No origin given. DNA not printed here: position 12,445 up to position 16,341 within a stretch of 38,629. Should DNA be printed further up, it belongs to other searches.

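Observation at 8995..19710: A 3,571-aa lipoprotein built as a beads-on-a-string fibre of about 30 highly divergent beta-sandwich modules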

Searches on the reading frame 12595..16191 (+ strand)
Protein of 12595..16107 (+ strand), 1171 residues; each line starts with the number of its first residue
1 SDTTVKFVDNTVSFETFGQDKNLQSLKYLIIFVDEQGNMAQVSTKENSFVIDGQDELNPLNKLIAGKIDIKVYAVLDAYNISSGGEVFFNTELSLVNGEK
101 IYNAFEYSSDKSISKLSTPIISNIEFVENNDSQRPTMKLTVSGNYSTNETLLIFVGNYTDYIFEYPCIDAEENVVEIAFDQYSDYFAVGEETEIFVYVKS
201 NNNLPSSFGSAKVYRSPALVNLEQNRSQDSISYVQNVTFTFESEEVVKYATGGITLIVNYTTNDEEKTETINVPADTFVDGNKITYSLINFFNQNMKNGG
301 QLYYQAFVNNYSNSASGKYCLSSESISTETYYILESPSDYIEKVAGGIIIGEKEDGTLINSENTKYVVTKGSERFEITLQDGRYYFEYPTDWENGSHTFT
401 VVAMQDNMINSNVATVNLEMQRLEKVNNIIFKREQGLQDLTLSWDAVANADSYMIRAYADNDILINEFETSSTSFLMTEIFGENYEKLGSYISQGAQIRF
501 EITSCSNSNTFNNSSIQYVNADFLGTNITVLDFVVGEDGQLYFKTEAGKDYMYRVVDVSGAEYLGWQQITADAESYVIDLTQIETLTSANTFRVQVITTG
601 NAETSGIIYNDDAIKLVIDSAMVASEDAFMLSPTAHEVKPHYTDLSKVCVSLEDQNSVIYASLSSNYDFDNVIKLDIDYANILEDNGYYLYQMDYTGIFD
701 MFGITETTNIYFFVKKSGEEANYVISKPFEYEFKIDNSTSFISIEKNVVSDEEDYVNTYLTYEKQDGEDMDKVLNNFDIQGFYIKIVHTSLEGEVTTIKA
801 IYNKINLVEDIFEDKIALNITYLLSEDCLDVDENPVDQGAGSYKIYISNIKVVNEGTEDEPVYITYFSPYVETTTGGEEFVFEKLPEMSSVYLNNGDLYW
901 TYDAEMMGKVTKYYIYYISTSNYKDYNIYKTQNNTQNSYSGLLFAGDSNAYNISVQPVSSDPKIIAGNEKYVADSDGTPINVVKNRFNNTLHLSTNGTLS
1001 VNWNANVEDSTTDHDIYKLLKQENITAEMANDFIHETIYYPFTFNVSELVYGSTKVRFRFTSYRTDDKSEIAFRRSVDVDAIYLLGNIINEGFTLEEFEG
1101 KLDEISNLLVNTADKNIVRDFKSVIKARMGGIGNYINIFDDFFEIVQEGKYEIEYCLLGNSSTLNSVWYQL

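Call 23: find_homologous_proteins(query=window:12595-16107:+, max_evalue=0.001)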
Query window:12595-16107:+ (1171 aa): 1 proteins with E <= 0.001 among 8000 candidates.
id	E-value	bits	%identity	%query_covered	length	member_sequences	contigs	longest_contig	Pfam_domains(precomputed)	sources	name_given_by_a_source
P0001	0.0e+0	1519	100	59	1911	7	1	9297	-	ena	-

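Call 77: predict_structure(alignment_id=A5)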
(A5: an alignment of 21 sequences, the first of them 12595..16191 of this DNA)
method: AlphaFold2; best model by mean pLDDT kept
length: 1199 residues; sequences in the alignment: 21
mean_pLDDT: 83.1   pTM: 0.48
mean pLDDT of the five models: 83.1, 83.0, 82.7, 82.2, 80.8
residues with pLDDT >= 90: 326; 70-90: 734; 50-70: 111; < 50: 28
segments of 3 or more residues with pLDDT < 50: 768-776, 1187-1199
pLDDT, mean of each block of 10 residues (from residue 1): 69 80 79 85 86 63 84 79 61 78 78 83 86 88 86 81 85 89 87 88 83 91 87 90 87 92 88 82 89 88 93 87 91 90 89 84 90 87 85 89 91 90 90 83 92 92 88 91 88 90 89 90 87 85 90 91 90 88 83 92 85 83 89 86 75 84 85 72 68 76 80 82 87 76 73 77 60 52 80 76 58 74 69 58 82 74 74 58 89 92 88 91 81 89 81 92 89 89 88 84 78 85 88 88 90 91 88 90 86 84 92 91 86 84 84 91 89 82 59 33
secondary structure, 60 per line:
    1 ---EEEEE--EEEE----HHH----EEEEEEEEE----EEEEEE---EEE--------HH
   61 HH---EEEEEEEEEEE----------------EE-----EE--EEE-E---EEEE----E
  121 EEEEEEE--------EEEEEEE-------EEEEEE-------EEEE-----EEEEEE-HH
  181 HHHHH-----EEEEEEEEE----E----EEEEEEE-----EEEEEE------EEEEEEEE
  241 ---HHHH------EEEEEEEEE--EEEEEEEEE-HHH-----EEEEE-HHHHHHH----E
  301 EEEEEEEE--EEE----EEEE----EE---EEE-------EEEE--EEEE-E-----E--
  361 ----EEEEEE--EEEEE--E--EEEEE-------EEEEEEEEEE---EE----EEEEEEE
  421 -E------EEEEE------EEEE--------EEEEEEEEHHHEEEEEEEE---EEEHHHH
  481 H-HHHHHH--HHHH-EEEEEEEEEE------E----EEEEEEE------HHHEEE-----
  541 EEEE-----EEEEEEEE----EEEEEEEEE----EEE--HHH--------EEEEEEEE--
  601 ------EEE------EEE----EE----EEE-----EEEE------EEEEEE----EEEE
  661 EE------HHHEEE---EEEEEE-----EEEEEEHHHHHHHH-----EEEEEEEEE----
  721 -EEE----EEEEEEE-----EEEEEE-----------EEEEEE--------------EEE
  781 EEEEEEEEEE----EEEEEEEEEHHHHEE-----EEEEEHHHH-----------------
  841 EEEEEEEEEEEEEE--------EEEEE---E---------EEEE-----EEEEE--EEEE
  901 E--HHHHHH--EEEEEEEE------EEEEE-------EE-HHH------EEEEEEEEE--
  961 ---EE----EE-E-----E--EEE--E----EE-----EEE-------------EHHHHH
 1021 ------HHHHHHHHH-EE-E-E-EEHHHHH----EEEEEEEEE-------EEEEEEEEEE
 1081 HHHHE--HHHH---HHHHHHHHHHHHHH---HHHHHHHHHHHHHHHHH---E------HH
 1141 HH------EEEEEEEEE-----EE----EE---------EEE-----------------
elements in order (helices of 4 or more, strands of 3 or more residues): E4-8 E11-14 E26-34 E39-44 E48-50 H59-62 E66-76 E104-106 E112-115 E120-127 E136-142 E150-155 E163-166 E172-177 H179-185 E191-199 E209-215 E221-226 E233-240 H244-247 E254-262 E265-273 E283-287 H289-295 E300-308 E311-313 E318-321 E331-333 E341-344 E347-350 E365-370 E373-377 E383-387 E395-404 E414-420 E429-433 E440-443 E452-459 E463-470 E474-476 H477-481 H483-488 H491-494 E496-505 E517-523 E533-535 E541-544 E550-557 E562-570 E575-577 E591-598 E607-609 E616-618 E629-631 E637-640 E647-652 E657-662 E672-674 E678-683 E689-694 H695-702 E708-716 E722-724 E729-735 E741-746 E758-763 E778-790 E795-803 H804-807 E815-819 H820-823 E841-854 E863-867 E881-884 E890-894 E897-901 H904-909 E912-919 E926-930 E950-958 E982-984 E999-1001 H1016-1020 H1027-1035 H1046-1050 E1055-1063 E1071-1080 H1081-1084 H1088-1091 H1095-1108 H1112-1128 H1139-1142 E1149-1157 E1180-1182

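Call 80: fold_search(model_id=the predicted structure, library=pdb)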
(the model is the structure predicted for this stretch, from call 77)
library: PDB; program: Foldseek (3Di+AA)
matches with E <= 10: 1668; with E <= 0.001: 251
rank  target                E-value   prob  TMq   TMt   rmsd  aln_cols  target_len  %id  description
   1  8v2b_C                1.1e-13  1.00  0.11  0.15  31.0       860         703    9  Cryo-EM structure of mouse type II OSM receptor complex: model for full extracellular assembly (released 2024-11-20)
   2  8v2b_B                1.1e-12  1.00  0.12  0.20  17.8       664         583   10  Cryo-EM structure of mouse type II OSM receptor complex: model for full extracellular assembly (released 2024-11-20)
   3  8qy5_A                1.1e-12  1.00  0.11  0.16  19.5       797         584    9  Structure of interleukin 6. (released 2024-02-21)
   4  8qy6_A                1.1e-12  1.00  0.11  0.16  19.5       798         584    9  Structure of interleukin 6 (gp130 P496L mutant). (released 2024-02-21)
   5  8odz_D                1.9e-12  1.00  0.11  0.18  19.0       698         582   10  Cryo-EM structure of a pre-dimerized murine IL-12 complete extracellular signaling complex (Class 1). (released 2024-02-07)
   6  8d82_A                3.0e-12  1.00  0.12  0.20  17.5       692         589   10  Cryo-EM structure of human IL-6 signaling complex in detergent: model containing full extracellular domains (released 2023-03-29)
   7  8qy4_C                3.2e-12  1.00  0.13  0.20  17.3       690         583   10  Structure of interleukin 11 (gp130 P496L mutant). (released 2024-02-21)
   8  8oe0_D                6.4e-12  1.00  0.10  0.18  19.8       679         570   10  Cryo-EM structure of a pre-dimerized murine IL-12 complete extracellular signaling complex (Class 2). (released 2024-02-07)
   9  8v29_B                7.7e-12  1.00  0.12  0.18  18.0       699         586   10  Cryo-EM structure of human type I OSM receptor complex: model for full extracellular assembly (released 2024-11-20)
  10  3l5h_A                9.9e-12  1.00  0.11  0.18  18.1       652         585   10  Crystal structure of the full ectodomain of human gp130: New insights into the molecular assembly of receptor complexe (released 2010-05-19)
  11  3prx_B                1.3e-11  1.00  0.11  0.11  48.0      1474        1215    9  Structure of Complement C5 in Complex with CVF and SSL7 (released 2011-01-19)
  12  9ozi_A                3.0e-11  1.00  0.12  0.09  49.4      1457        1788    9  Cryo-EM structure of chicken ROS1 in apo-state. This is the complete map and model. (released 2026-02-25)
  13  8k53_A                6.2e-11  1.00  0.08  0.11  35.4       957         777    9  Structure of the Dimeric Human CNTN2 Ig 1-6-FNIII 1-2 Domain in an Asymmetric State (released 2023-12-06)
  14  9u5z_E                5.8e-10  1.00  0.10  0.09  46.6      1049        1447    9  C3 convertases zymogen C4b2 in activation state (released 2026-01-14)
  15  8dh9_A                7.0e-10  1.00  0.12  0.21  18.3       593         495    8  Leptin-bound leptin receptor complex-D3-D7 (released 2023-04-19)
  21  9flw_A                3.0e-09  1.00  0.12  0.22  46.2       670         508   11  CryoEM structure of the fragment-6 (3571-4078) in the grappling hook protein A (GhpA) in the bacterium Aureispira sp.  (released 2024-10-16)
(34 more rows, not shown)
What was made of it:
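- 12580..15534 (+): Modules M13-M21 (residues 1196-2180), beta-sandwich modules of 88-138 aa. Foldseek gives 251 PDB hits at E<=1e-3; the top hits are gp130/OSMR tandem FN3 arrays at 1e-13 (call 80).
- Closest known: GhpA grappling-hook fibre of Aureispira. Same: It is Foldseek hit 21 for tile B, at E 3e-9 (call 80).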
